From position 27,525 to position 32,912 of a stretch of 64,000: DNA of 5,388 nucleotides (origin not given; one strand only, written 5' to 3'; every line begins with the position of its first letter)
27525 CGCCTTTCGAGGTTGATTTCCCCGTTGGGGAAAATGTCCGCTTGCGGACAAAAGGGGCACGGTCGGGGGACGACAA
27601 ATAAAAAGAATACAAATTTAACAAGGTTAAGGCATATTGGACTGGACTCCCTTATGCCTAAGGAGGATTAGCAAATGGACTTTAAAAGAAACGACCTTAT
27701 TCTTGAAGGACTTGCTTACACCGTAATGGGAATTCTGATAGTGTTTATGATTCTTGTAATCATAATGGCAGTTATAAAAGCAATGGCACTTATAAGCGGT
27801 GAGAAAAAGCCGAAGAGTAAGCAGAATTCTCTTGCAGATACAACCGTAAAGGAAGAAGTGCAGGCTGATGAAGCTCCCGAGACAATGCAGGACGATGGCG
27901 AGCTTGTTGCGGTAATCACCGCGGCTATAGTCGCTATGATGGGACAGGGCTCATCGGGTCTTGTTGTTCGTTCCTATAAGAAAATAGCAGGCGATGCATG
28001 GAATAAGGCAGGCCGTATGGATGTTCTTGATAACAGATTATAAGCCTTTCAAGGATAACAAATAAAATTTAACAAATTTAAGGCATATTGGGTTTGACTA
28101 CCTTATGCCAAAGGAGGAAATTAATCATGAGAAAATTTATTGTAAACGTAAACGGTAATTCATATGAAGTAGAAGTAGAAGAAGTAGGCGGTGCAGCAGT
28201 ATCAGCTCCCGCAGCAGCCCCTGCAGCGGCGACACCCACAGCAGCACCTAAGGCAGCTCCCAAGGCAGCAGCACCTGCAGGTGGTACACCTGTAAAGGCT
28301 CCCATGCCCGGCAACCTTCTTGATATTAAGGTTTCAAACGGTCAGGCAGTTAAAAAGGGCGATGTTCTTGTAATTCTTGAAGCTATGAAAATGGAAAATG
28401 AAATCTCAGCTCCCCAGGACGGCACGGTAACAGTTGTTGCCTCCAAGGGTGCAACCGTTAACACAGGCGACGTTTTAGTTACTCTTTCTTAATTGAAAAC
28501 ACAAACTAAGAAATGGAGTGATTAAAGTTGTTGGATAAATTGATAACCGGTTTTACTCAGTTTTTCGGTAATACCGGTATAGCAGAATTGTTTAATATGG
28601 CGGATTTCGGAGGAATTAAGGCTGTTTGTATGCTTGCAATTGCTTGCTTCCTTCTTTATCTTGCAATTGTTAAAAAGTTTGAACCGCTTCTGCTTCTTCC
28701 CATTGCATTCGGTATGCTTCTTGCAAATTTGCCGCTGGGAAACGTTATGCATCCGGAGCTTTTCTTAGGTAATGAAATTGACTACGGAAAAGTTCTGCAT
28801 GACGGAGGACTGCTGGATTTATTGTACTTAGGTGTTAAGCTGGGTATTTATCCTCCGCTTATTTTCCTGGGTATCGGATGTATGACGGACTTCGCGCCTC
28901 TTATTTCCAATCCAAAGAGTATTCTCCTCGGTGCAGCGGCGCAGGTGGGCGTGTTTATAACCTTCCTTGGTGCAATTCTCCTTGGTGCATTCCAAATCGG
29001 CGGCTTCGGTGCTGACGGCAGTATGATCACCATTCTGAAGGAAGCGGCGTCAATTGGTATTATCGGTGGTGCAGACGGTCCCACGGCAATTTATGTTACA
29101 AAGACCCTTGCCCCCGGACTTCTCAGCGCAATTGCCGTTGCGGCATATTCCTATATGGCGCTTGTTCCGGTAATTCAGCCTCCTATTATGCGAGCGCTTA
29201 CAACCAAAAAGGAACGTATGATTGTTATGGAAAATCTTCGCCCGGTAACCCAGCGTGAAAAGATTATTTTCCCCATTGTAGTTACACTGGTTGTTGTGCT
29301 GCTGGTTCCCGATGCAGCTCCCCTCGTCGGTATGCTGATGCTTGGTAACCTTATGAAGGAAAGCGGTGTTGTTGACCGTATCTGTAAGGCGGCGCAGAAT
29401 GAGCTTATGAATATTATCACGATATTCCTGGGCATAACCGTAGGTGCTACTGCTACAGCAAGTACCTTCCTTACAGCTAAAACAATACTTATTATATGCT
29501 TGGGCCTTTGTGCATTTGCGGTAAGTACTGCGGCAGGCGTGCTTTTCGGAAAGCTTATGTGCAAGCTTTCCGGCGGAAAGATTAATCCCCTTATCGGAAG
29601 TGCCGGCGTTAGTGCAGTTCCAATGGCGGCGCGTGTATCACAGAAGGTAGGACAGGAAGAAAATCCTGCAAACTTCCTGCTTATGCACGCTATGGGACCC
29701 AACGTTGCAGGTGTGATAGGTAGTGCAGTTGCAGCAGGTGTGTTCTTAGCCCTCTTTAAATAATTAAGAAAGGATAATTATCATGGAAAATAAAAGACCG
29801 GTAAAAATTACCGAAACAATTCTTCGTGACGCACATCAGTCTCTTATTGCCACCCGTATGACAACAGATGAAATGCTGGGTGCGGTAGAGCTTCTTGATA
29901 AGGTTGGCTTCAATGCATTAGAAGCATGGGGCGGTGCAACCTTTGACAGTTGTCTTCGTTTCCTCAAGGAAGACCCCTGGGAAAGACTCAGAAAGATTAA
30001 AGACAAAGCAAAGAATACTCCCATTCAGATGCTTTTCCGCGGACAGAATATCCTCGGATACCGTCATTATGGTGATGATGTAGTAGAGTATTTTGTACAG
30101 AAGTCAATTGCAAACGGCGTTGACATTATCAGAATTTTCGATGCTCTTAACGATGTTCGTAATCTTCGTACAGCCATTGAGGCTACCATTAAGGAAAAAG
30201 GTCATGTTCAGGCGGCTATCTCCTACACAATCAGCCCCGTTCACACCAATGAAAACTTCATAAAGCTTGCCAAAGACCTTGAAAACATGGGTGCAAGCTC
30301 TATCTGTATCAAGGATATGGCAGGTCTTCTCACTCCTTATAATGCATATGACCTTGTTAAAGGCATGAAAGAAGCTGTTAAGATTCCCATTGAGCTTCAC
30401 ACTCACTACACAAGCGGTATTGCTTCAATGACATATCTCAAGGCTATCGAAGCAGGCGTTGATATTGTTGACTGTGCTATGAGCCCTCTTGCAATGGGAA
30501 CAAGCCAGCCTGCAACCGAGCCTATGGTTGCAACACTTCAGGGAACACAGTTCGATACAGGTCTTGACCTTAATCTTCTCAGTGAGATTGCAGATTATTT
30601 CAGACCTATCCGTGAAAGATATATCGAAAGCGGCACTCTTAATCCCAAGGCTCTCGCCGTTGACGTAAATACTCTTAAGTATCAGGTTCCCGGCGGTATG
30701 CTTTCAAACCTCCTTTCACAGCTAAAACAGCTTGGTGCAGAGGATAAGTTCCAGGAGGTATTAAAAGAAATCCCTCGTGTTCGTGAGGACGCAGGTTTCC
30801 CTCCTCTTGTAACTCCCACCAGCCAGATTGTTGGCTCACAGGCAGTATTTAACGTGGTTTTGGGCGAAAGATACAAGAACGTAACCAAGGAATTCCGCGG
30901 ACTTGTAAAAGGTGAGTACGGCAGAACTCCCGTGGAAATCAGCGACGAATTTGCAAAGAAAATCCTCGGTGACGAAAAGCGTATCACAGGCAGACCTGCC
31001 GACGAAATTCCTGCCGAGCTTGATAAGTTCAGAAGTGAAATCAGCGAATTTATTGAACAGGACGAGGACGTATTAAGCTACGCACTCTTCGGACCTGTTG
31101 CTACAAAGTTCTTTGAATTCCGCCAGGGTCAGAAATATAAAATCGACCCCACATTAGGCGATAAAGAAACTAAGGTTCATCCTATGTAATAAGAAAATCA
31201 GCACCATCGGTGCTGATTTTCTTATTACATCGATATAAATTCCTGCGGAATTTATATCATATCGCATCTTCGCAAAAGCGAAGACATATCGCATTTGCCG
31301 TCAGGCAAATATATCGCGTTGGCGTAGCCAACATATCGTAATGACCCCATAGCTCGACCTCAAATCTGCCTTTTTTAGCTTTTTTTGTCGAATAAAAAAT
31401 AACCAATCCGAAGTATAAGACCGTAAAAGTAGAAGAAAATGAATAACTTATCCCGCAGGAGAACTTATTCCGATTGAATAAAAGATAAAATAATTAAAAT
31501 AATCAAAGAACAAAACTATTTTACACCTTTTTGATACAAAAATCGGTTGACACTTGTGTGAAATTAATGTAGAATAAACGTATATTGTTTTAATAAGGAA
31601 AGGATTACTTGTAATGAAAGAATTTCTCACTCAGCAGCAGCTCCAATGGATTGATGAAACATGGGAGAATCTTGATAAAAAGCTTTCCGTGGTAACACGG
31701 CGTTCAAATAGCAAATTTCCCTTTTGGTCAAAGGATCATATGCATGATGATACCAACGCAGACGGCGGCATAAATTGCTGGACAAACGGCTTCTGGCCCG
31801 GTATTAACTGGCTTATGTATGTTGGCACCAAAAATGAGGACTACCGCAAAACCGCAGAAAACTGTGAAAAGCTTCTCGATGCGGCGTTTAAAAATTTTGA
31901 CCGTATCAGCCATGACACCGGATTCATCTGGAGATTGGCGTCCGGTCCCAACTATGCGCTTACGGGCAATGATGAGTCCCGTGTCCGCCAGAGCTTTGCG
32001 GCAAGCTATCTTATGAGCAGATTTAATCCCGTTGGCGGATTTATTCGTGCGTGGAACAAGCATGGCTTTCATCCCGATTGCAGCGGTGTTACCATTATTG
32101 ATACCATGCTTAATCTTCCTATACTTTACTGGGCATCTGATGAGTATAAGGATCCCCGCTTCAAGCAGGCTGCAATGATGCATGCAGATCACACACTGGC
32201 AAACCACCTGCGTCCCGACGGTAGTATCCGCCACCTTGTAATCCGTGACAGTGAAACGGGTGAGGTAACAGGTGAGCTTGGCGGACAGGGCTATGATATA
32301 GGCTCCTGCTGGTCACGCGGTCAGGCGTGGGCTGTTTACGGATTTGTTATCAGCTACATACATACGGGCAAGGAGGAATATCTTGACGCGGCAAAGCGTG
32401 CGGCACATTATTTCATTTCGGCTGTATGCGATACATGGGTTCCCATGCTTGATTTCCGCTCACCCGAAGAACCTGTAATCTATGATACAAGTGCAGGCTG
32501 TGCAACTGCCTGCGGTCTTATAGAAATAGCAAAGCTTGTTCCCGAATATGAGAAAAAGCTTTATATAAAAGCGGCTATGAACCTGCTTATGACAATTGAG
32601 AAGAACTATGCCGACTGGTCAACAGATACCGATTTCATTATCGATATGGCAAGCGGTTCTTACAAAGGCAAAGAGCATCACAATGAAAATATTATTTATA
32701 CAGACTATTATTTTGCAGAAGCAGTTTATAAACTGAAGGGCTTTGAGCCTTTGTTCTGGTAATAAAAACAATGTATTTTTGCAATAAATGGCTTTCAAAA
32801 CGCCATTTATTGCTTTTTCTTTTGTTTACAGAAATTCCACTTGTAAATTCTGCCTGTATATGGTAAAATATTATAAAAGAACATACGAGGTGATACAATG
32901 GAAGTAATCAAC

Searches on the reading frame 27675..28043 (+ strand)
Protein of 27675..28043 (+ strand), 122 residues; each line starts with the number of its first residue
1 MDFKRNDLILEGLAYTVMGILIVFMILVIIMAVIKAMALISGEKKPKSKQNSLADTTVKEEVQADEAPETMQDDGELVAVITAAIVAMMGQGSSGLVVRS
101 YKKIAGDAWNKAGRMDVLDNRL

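Call 9: search_protein_families(library=pfam, proteins=[window:27675-28043:+])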
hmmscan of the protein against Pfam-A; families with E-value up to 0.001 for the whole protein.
window:27675-28043:+ (122 aa): 1 family
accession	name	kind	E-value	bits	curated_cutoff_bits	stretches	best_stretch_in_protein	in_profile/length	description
PF04277.18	OAD_gamma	-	7.9e-17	62.2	27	1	11-88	2-75/76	Oxaloacetate decarboxylase, gamma chain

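Call 14: find_homologous_proteins(query=window:27675-28043:+)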
Query window:27675-28043:+ (122 aa): 470 proteins with E <= 0.001 among 823 candidates; the best 120 are listed.
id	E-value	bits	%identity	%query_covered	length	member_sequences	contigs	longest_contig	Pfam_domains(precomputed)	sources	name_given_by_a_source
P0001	8.6e-63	227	91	100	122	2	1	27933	PF04277.19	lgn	-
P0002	2.0e-44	168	91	75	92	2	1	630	PF04277.19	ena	-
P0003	5.1e-44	167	72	98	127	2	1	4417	PF04277.19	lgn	-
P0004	1.3e-43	165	70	98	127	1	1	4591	PF04277.19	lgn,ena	-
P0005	1.7e-43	165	70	98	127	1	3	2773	PF04277.19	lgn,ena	-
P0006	1.7e-43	165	76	95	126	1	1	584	PF04277.19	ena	-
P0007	3.6e-43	164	69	98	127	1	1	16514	PF04277.19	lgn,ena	-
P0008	3.7e-43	164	69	98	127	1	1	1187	PF04277.19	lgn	-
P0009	4.6e-43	164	70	98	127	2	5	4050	PF04277.19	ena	-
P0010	4.7e-42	160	68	98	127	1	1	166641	PF04277.19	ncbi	-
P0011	4.9e-42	160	70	95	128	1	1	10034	PF04277.19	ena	-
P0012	7.5e-42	160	68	98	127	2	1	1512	PF04277.19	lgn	-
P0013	8.4e-42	159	69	98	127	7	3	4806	PF04277.19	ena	-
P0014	1.1e-41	159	73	95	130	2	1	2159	PF04277.19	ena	-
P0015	2.5e-41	158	68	98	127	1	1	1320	PF04277.19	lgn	-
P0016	7.8e-40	153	70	97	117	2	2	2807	PF04277.19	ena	-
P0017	9.2e-40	153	68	97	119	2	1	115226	PF04277.19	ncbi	-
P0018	4.4e-39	151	69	97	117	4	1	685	PF04277.19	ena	-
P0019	9.9e-39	150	68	97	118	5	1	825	PF04277.19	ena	-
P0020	1.4e-38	149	63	97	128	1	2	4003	PF04277.19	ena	-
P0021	1.4e-38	149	68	97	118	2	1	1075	PF04277.19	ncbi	-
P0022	2.6e-38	148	70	96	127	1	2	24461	PF04277.19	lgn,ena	-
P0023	2.7e-38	148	66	97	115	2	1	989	PF04277.19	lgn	-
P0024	2.9e-38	148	69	96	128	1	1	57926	PF04277.19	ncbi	-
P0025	3.3e-38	148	66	97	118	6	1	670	PF04277.19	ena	-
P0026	3.6e-38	148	67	96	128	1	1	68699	PF04277.19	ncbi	-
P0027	3.7e-38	148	68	96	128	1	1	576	PF04277.19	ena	-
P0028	4.2e-38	148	66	97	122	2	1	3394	PF04277.19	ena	-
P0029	5.5e-38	147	67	97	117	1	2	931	PF04277.19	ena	-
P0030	7.1e-38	147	67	96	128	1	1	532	PF04277.19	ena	-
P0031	8.8e-38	147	68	96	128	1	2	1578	PF04277.19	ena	-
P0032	1.3e-37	146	69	97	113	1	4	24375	PF04277.19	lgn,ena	-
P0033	1.4e-37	146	66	98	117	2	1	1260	PF04277.19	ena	-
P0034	1.6e-37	146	67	96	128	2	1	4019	PF04277.19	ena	-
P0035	1.6e-37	146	69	96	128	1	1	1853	PF04277.19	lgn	-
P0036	2.1e-37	145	66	98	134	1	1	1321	PF04277.19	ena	-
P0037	2.2e-37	145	65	97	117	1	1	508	PF04277.19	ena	-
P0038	2.3e-37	145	69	97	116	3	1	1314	PF04277.19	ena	-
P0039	2.4e-37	145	65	98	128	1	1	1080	PF04277.19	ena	-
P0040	2.6e-37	145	69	96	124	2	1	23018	PF04277.19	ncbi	-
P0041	2.7e-37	145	63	98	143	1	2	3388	PF04277.19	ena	-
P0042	2.8e-37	145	68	96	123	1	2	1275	PF04277.19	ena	-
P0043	3.8e-37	144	68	97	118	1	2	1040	PF04277.19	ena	-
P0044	4.9e-37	144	65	96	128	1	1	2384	PF04277.19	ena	-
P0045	4.9e-37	144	67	97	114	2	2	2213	PF04277.19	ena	-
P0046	5.4e-37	144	66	96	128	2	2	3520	PF04277.19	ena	-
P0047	6.9e-37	144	64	98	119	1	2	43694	PF04277.19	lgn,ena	-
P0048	1.3e-36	143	67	97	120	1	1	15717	PF04277.19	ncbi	-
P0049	1.9e-36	142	69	97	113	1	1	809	PF04277.19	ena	-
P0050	2.0e-36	142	66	98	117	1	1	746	PF04277.19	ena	-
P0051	2.9e-36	142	65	98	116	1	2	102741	PF04277.19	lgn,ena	-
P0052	3.3e-36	141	66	97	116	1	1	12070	PF04277.19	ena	-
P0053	3.5e-36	141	65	96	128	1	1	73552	PF04277.19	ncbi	-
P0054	5.4e-36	141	66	97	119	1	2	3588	PF04277.19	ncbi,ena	-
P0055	1.5e-35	139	64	98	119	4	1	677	PF04277.19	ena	-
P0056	1.7e-35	139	65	97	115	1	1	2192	PF04277.19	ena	-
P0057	2.6e-35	139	62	98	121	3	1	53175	PF04277.19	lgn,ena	-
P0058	3.6e-35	138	66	96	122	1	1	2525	PF04277.19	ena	-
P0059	3.6e-35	138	66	96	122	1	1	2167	PF04277.19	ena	-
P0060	6.6e-35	137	62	97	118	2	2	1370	PF04277.19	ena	-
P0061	7.2e-35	137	65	96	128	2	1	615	PF04277.19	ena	-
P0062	7.3e-35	137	64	98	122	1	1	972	PF04277.19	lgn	-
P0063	1.1e-34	137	61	97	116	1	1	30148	PF04277.19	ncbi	-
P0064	2.6e-34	135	65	96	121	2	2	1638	PF04277.19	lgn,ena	-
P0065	3.7e-34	135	61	99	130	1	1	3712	PF04277.19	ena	-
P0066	4.1e-34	135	68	96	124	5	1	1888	PF04277.19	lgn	-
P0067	7.6e-34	134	66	96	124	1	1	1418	PF04277.19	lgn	-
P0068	7.6e-34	134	62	98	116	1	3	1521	PF04277.19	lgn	-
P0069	7.9e-34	134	66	96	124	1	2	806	PF04277.19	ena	-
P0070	1.5e-33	133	63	98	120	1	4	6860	PF04277.19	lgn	-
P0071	1.8e-33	133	61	95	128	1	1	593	PF04277.19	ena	-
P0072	5.1e-33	131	67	96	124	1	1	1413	PF04277.19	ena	-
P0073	7.7e-33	131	61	98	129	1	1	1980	PF04277.19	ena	-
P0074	1.2e-32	130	66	96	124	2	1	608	PF04277.19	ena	-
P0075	1.2e-32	130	61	98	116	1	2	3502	PF04277.19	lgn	-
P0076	1.4e-32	130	62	98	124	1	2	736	PF04277.19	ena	-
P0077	1.6e-32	130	58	98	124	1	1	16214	PF04277.19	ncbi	-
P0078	2.9e-32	129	59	98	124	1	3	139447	PF04277.19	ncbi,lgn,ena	-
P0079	8.2e-32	127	59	97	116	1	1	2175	PF04277.19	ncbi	-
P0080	9.5e-32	127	61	98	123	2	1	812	PF04277.19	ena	-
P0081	2.9e-31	126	60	95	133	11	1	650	PF04277.19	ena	-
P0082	5.6e-31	125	58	98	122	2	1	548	PF04277.19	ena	-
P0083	8.6e-31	124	58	98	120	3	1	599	PF04277.19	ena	-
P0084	8.8e-31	124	60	97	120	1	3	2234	PF04277.19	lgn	-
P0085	9.3e-31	124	59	97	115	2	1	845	PF04277.19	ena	-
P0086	1.0e-30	124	56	96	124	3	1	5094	PF04277.19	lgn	-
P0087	1.2e-30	124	59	98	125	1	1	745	PF04277.19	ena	-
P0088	1.4e-30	123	50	97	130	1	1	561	PF04277.19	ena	-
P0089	1.9e-30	123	57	98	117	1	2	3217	PF04277.19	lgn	-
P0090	3.1e-30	122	56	98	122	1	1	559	PF04277.19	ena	-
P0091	3.5e-30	122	59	97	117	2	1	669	PF04277.19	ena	-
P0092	3.6e-30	122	54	98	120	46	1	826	PF04277.19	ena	-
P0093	4.3e-30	122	54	98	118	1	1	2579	PF04277.19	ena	-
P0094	4.6e-30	122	54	98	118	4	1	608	PF04277.19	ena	-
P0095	5.1e-30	122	57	98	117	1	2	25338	PF04277.19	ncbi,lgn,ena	-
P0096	5.3e-30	122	57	98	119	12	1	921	PF04277.19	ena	-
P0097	6.8e-30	121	56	97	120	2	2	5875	PF04277.19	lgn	-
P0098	9.3e-30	121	58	96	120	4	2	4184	PF04277.19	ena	-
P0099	1.4e-29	120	58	97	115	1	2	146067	PF04277.19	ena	-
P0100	1.9e-29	120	56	96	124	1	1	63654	PF04277.19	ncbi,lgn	-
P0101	2.1e-29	120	55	100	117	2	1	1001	PF04277.19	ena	-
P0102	2.2e-29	120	55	96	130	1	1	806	PF04277.19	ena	-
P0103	2.8e-29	119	57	94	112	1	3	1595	PF04277.19,PF09716.16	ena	-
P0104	2.9e-29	119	56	100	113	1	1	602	PF04277.19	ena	-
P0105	3.1e-29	119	55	97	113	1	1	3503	PF04277.19,PF09716.16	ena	-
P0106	4.8e-29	118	58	97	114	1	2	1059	PF04277.19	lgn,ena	-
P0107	7.0e-29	118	53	98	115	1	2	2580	PF04277.19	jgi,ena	-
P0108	8.9e-29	118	54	97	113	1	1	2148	PF04277.19,PF09716.16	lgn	-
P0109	9.4e-29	118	55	97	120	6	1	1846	PF04277.19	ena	-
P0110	9.5e-29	117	54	97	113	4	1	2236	PF04277.19,PF09716.16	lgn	-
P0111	1.4e-28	117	53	100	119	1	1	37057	PF04277.19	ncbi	-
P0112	2.2e-28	116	57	97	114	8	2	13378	PF04277.19,PF09716.16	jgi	-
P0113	5.1e-28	115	54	97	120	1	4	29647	PF04277.19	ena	-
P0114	5.7e-28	115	53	100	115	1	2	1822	PF04277.19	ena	-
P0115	6.0e-28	115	53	100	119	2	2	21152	PF04277.19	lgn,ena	-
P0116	2.2e-27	113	53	96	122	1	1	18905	PF04277.19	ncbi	-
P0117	3.4e-27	112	54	95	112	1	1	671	PF04277.19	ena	-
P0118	4.9e-27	112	51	100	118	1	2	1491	PF05684.18,PF04277.19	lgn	-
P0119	4.9e-27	112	53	97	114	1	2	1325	PF04277.19,PF09716.16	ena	-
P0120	1.3e-26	111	54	99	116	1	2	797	PF04277.19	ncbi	-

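Call 16: find_related_loci(query=A1, collection=genome_contigs, flank=4000)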
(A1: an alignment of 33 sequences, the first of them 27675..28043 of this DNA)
Query A1 (122 aa) in genome_contigs; peptide patterns used: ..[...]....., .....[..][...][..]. (x = any residue, [..] = any of these).
82 stretches matched a pattern; 35 encode a relative of the query (tblastn E <= 1e-3); 35 distinct loci.
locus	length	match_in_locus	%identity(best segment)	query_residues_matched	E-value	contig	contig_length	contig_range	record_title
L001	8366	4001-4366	94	1-122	1e-73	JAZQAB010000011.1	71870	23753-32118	MAG: Clostridia bacterium isolate T1900044643_TS20190109.MAGScoT_cleanbin_000032 SGB_1304_k141_852447, whole genome shot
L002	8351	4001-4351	68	5-122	6e-43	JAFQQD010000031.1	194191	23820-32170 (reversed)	MAG: Clostridia bacterium isolate RGIG2049 Goat_Colon-2__c302484, whole genome shotgun sequence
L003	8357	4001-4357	68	3-122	3e-42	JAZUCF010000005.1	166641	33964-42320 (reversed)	MAG: Clostridia bacterium isolate T1900045314_YK20190003.MAGScoT_cleanbin_000025 SGB_6274_k141_1298268, whole genome sho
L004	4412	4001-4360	66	5-122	4e-41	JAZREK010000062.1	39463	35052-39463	MAG: Clostridia bacterium isolate T1900045500_YK20190194.MAGScoT_cleanbin_000035 SGB_7489_k141_1980036, whole genome sho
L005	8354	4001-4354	69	6-122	2e-40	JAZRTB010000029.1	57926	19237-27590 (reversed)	MAG: Clostridia bacterium isolate T1900045344_YK20190034.MAGScoT_cleanbin_000078 SGB_6689_k141_1523717, whole genome sho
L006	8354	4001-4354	67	6-122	5e-40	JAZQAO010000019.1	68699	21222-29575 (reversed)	MAG: Clostridia bacterium isolate T1900044642_TS20190108.MAGScoT_cleanbin_000087 SGB_1290_k141_698472, whole genome shot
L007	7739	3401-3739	65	5-122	1e-39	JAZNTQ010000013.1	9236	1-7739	MAG: Clostridia bacterium isolate T1900044802_TS20190268.MAGScoT_cleanbin_000045 SGB_2723_k141_607159, whole genome shot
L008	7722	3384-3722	67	5-122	7e-39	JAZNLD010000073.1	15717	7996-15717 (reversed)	MAG: Clostridia bacterium isolate T1900044671_TS20190137.MAGScoT_cleanbin_000057 SGB_1592_k141_1676549, whole genome sho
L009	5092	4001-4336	61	5-122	1e-38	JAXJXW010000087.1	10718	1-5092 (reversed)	MAG: Clostridia bacterium isolate DOME_MAG_7345 7345_C0434_k141_227366, whole genome shotgun sequence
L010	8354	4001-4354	54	1-122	2e-38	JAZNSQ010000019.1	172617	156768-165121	MAG: Clostridia bacterium isolate T1900044809_TS20190275.MAGScoT_cleanbin_000004 SGB_2768_k141_1569347, whole genome sho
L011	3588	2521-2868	66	5-122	4e-38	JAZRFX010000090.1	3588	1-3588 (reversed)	MAG: Clostridia bacterium isolate T1900045494_YK20190188.MAGScoT_cleanbin_000014 SGB_7406_k141_811495, whole genome shot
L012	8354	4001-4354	65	6-122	4e-37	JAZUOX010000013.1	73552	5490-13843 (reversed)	MAG: Clostridia bacterium isolate T1900044868_TS20190334.MAGScoT_cleanbin_000057 SGB_3154_k141_2064602, whole genome sho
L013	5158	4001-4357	55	3-122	1e-36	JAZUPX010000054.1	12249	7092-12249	MAG: Clostridia bacterium isolate T1900044862_TS20190328.MAGScoT_cleanbin_000022 SGB_3108_k141_1083653, whole genome sho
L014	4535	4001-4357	54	3-122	4e-36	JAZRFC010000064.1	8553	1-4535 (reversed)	MAG: Clostridia bacterium isolate T1900045495_YK20190189.MAGScoT_cleanbin_000046 SGB_7436_k141_3205646, whole genome sho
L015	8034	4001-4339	61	5-122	3e-36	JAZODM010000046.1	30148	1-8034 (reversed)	MAG: Clostridia bacterium isolate T1900044751_TS20190417.MAGScoT_cleanbin_000135 SGB_2222_k141_1963867, whole genome sho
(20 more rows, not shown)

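Call 66: find_encoding_contigs(protein=window:27675-28043:+, flank=3000, max_places=10)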
Protein window:27675-28043:+ (122 aa): no gene with exactly this product is on record in the collection.

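Call 67: find_encoding_contigs(protein=P0001, flank=3000, max_places=6)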
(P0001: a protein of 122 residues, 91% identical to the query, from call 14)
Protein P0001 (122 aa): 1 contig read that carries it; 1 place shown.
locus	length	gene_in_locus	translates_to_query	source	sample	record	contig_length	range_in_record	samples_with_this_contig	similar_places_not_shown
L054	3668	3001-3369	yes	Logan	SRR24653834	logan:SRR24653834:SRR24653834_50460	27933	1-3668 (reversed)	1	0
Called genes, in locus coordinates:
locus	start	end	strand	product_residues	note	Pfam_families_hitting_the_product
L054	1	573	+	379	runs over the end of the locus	PF01522:Polysacc_deac_1, PF10096:DUF2334, PF07833:Cu_amine_oxidN1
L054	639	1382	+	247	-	PF03009:GDPD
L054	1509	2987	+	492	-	PF01039:Carboxyl_trans, PF03255:ACCA (faint)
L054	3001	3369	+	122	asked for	PF04277:OAD_gamma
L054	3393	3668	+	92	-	?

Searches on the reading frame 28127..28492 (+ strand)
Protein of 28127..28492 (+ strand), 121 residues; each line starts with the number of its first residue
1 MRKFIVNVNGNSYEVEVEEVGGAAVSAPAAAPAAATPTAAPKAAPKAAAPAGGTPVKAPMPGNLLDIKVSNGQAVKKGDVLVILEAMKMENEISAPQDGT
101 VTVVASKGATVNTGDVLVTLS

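Call 9: search_protein_families(library=pfam, proteins=[window:28127-28492:+])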
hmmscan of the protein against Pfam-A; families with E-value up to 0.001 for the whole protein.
window:28127-28492:+ (121 aa): 3 families
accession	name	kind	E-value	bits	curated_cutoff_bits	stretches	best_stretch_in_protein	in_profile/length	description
PF00364.28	Biotin_lipoyl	-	1e-20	73.7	22.1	1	55-120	2-73/73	Biotin-requiring enzyme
PF13533.13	Biotin_lipoyl_2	-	1.3e-11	44.4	29.8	1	55-84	2-31/32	Biotin-lipoyl like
PF16576.10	HlyD_D23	-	0.00029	20.6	30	0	52-85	107-140/214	Barrel-sandwich domain of CusB or HlyD membrane-fusion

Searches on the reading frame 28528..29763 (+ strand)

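Call 9: search_protein_families(library=pfam, proteins=[window:28528-29763:+])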
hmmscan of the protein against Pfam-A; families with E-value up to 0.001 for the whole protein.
window:28528-29763:+ (411 aa): 1 family
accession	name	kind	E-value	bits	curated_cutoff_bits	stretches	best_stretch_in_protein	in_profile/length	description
PF03977.18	OAD_beta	-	5.2e-157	522.8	31.6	1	32-410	2-349/349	Na+-transporting oxaloacetate decarboxylase beta subunit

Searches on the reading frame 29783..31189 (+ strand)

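Call 9: search_protein_families(library=pfam, proteins=[window:29783-31189:+])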
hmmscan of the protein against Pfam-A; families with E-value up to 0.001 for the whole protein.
window:29783-31189:+ (468 aa): 2 families
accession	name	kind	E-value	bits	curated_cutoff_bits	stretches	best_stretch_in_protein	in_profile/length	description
PF02436.23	PYC_OADA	-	1.2e-54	185.6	27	1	298-451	2-166/201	Conserved carboxylase domain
PF00682.25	HMGL-like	-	1.9e-22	80.3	29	1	7-271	2-258/260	HMGL-like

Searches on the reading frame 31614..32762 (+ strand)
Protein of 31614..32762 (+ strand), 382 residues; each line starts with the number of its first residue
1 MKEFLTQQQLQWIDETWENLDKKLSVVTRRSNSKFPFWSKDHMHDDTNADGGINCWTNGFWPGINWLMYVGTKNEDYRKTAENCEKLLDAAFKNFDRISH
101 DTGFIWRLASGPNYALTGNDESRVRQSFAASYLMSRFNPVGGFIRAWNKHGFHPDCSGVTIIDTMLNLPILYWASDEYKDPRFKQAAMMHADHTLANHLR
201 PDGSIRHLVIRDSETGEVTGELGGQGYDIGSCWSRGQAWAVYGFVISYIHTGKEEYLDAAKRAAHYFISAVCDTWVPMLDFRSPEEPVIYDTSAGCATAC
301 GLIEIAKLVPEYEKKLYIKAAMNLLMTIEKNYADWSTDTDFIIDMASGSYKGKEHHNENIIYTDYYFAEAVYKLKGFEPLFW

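Call 9: search_protein_families(library=pfam, proteins=[window:31614-32762:+])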
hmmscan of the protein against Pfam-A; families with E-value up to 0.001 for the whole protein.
window:31614-32762:+ (382 aa): 1 family
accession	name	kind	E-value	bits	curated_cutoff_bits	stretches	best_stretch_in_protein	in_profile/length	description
PF07470.19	Glyco_hydro_88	-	2.6e-06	27.1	26.6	1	40-307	14-279/352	Glycosyl Hydrolase Family 88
